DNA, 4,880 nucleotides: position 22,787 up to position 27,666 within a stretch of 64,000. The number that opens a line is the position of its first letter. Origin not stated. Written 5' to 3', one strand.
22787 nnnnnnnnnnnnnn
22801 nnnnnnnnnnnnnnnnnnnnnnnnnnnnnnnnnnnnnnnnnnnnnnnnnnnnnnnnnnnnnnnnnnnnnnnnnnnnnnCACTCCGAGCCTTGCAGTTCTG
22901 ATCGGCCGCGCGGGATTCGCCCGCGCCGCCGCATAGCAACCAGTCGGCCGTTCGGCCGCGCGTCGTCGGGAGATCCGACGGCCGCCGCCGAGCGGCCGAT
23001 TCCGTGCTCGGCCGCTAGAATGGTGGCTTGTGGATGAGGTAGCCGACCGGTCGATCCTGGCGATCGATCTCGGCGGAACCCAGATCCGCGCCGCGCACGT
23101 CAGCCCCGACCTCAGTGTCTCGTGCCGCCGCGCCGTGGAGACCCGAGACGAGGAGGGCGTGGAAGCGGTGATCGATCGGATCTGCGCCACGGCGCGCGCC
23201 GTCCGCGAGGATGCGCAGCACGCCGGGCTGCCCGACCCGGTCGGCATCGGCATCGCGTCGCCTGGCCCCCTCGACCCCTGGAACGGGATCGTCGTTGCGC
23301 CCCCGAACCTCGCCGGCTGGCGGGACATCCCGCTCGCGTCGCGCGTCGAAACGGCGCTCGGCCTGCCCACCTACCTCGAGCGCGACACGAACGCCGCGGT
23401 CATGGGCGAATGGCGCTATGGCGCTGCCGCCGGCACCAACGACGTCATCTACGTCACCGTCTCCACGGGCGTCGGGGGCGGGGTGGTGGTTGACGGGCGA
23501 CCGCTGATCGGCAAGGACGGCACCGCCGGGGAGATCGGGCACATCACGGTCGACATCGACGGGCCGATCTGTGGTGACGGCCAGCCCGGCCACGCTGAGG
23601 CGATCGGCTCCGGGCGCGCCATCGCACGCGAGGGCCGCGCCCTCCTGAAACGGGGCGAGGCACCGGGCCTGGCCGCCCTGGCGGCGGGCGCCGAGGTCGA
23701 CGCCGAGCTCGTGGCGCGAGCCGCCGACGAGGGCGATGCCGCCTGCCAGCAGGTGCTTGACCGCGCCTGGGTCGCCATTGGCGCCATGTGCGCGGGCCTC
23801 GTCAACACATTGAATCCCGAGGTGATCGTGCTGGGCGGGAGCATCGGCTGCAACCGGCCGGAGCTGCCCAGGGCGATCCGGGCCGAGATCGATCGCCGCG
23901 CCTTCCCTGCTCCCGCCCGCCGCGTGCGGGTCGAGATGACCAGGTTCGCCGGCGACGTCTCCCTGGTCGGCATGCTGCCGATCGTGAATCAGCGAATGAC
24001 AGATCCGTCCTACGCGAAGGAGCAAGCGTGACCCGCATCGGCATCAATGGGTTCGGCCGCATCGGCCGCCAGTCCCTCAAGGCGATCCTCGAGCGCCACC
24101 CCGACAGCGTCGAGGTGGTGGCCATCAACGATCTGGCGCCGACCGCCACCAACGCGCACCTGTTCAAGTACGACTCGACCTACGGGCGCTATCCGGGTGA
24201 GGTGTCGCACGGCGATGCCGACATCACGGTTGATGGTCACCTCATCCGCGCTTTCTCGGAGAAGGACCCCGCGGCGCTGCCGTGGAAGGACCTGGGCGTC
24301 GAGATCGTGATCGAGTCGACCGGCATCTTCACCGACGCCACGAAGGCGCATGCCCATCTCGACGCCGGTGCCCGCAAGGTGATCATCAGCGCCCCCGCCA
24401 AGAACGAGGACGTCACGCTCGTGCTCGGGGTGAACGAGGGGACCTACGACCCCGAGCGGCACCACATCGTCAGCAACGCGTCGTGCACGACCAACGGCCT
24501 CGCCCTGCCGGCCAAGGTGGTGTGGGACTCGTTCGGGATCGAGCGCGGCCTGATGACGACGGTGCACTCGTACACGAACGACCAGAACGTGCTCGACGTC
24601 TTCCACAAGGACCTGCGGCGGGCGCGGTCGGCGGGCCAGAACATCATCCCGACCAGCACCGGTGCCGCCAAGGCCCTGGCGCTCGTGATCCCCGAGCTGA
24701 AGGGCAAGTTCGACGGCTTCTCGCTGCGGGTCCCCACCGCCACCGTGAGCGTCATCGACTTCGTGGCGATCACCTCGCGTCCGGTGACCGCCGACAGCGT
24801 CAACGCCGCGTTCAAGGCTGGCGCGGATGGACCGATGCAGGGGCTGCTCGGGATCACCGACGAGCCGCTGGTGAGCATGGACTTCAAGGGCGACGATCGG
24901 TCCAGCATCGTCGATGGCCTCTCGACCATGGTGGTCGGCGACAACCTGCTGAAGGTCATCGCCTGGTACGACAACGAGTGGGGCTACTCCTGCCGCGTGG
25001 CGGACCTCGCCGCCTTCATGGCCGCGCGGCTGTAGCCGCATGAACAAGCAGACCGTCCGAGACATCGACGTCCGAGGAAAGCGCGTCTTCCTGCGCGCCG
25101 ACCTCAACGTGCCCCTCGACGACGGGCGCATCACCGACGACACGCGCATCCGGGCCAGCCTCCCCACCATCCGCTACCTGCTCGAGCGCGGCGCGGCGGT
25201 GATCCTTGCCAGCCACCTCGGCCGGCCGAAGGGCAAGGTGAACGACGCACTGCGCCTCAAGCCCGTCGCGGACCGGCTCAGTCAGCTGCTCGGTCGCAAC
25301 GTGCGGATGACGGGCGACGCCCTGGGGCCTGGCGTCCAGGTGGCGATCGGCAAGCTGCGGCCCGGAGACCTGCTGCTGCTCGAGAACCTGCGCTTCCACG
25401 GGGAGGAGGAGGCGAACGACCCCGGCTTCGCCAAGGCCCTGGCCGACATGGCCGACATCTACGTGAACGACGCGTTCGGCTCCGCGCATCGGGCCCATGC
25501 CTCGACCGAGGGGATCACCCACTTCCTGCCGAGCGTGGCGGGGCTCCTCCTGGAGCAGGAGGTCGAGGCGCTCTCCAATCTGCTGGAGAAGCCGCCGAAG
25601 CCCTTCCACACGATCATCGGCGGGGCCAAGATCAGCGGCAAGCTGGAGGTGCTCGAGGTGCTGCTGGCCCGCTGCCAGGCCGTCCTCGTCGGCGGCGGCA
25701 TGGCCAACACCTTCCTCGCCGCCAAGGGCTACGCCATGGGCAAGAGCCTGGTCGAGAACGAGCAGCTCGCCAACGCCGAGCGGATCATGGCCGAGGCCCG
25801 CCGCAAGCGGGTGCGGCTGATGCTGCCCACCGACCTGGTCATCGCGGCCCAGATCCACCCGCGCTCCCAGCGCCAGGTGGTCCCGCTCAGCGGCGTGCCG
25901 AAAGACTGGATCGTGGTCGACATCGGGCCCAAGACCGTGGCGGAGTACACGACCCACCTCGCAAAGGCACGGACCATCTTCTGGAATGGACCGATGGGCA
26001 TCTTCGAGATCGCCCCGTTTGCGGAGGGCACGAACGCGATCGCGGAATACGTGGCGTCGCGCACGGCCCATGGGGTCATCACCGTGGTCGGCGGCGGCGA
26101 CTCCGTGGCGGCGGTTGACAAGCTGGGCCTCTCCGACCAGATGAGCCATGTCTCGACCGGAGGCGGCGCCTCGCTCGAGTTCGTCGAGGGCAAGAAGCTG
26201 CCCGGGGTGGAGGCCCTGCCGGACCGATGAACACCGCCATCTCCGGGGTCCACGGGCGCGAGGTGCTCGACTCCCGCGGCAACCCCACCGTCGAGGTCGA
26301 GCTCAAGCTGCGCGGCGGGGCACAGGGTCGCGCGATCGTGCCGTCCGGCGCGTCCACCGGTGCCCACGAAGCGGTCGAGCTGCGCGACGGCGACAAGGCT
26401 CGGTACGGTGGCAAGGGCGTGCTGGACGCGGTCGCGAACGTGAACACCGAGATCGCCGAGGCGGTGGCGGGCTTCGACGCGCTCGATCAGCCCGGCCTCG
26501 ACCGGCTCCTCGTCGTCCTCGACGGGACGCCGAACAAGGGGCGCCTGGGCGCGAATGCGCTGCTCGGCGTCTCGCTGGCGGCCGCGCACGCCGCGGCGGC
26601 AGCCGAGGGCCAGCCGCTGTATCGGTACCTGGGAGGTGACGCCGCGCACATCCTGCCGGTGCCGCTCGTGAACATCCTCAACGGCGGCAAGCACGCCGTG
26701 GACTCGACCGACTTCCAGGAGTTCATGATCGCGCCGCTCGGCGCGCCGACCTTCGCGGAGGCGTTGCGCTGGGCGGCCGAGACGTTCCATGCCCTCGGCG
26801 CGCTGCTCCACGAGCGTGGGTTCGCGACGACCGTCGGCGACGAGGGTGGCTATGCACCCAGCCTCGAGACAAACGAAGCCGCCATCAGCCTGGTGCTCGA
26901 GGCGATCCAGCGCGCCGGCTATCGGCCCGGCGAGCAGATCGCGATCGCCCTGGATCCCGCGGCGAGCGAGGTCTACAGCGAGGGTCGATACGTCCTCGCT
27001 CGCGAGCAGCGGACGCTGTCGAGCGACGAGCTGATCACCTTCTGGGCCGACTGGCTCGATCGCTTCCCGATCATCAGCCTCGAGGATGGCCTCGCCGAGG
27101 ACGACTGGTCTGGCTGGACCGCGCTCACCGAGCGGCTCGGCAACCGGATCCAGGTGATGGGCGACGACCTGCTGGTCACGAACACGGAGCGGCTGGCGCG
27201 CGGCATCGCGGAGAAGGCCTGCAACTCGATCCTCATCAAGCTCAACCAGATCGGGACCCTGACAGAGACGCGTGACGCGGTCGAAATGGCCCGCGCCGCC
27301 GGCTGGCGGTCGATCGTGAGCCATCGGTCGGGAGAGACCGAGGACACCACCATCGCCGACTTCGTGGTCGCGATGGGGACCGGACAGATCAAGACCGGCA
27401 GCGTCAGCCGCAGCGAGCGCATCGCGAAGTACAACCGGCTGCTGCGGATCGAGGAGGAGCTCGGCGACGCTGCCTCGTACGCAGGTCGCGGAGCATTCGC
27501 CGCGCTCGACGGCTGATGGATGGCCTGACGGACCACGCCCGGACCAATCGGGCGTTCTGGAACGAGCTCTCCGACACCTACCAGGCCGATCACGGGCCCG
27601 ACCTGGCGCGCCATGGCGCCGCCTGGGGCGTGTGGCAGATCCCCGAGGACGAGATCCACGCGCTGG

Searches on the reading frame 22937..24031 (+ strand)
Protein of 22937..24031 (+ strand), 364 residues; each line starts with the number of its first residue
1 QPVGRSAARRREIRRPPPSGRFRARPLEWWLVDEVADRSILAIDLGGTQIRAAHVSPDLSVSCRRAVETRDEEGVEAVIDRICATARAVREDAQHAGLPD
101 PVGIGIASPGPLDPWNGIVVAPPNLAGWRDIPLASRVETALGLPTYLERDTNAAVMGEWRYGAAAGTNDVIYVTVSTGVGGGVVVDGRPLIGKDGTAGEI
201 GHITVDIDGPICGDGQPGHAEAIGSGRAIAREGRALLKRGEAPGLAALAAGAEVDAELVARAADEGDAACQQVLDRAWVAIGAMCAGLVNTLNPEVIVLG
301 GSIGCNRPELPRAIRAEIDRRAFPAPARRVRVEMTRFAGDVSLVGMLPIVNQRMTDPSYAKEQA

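Call 9: search_protein_families(library=pfam, proteins=[window:22937-24031:+], max_evalue=0.0001)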
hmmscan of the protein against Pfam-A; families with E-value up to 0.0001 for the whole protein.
window:22937-24031:+ (364 aa): 1 family
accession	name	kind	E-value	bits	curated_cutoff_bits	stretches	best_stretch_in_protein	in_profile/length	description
PF00480.26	ROK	-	7.7e-57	193.5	22.9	1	41-352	2-293/294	ROK family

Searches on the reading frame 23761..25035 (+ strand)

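Call 9: search_protein_families(library=pfam, proteins=[window:23761-25035:+], max_evalue=0.0001)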
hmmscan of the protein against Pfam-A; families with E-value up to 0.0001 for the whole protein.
window:23761-25035:+ (424 aa): 2 families
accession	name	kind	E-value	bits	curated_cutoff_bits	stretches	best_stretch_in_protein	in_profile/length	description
PF02800.25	Gp_dh_C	-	8.9e-61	204.5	24.4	1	250-403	4-158/158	Glyceraldehyde 3-phosphate dehydrogenase, C-terminal domain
PF00044.30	Gp_dh_N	-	6.5e-37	126.3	31.7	1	92-192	2-100/101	Glyceraldehyde 3-phosphate dehydrogenase, NAD binding domain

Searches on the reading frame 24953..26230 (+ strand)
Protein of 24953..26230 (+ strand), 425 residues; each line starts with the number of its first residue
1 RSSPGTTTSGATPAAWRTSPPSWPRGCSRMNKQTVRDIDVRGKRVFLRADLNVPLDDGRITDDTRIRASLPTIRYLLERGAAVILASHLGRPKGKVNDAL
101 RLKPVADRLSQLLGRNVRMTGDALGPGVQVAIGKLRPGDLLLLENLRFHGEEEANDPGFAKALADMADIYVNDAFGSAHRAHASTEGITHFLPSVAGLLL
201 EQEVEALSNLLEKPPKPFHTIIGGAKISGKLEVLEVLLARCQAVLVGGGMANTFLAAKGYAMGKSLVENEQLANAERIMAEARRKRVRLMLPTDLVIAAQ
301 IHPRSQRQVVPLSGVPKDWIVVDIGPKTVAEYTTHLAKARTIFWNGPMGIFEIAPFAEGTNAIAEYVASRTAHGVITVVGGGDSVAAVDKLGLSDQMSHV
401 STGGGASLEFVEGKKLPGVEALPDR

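Call 9: search_protein_families(library=pfam, proteins=[window:24953-26230:+], max_evalue=0.0001)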
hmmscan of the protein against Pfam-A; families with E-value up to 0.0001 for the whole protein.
window:24953-26230:+ (425 aa): 1 family
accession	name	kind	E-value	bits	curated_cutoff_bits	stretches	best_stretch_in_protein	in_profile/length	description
PF00162.24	PGK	-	1.1e-155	518.8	27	1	35-414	1-379/379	Phosphoglycerate kinase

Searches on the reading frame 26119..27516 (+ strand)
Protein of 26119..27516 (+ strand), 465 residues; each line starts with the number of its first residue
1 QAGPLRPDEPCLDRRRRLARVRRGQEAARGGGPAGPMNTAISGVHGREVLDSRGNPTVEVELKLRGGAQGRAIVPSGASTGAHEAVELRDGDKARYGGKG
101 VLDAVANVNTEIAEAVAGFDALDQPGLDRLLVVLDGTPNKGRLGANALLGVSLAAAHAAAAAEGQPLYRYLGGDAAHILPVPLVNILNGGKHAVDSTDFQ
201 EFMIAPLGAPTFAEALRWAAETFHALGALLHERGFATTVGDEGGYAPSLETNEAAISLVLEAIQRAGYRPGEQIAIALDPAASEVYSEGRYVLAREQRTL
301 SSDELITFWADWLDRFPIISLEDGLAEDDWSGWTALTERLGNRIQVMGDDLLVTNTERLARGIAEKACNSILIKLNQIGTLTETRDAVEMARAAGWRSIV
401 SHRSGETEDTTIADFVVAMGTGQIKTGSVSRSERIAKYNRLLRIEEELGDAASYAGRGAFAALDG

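Call 9: search_protein_families(library=pfam, proteins=[window:26119-27516:+], max_evalue=0.0001)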
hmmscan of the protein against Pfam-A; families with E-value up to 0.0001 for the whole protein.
window:26119-27516:+ (465 aa): 3 families
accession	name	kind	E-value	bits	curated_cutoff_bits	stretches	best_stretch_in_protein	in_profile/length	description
PF00113.28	Enolase_C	-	5.3e-119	397.3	21.5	1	177-460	2-293/296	Enolase, C-terminal TIM barrel domain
PF03952.21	Enolase_N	-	1.1e-56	191.1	35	1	41-171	1-131/131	Enolase, N-terminal domain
PF13378.12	MR_MLE_C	-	6.7e-07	29.7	29.4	1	309-400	63-152/219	Enolase C-terminal domain-like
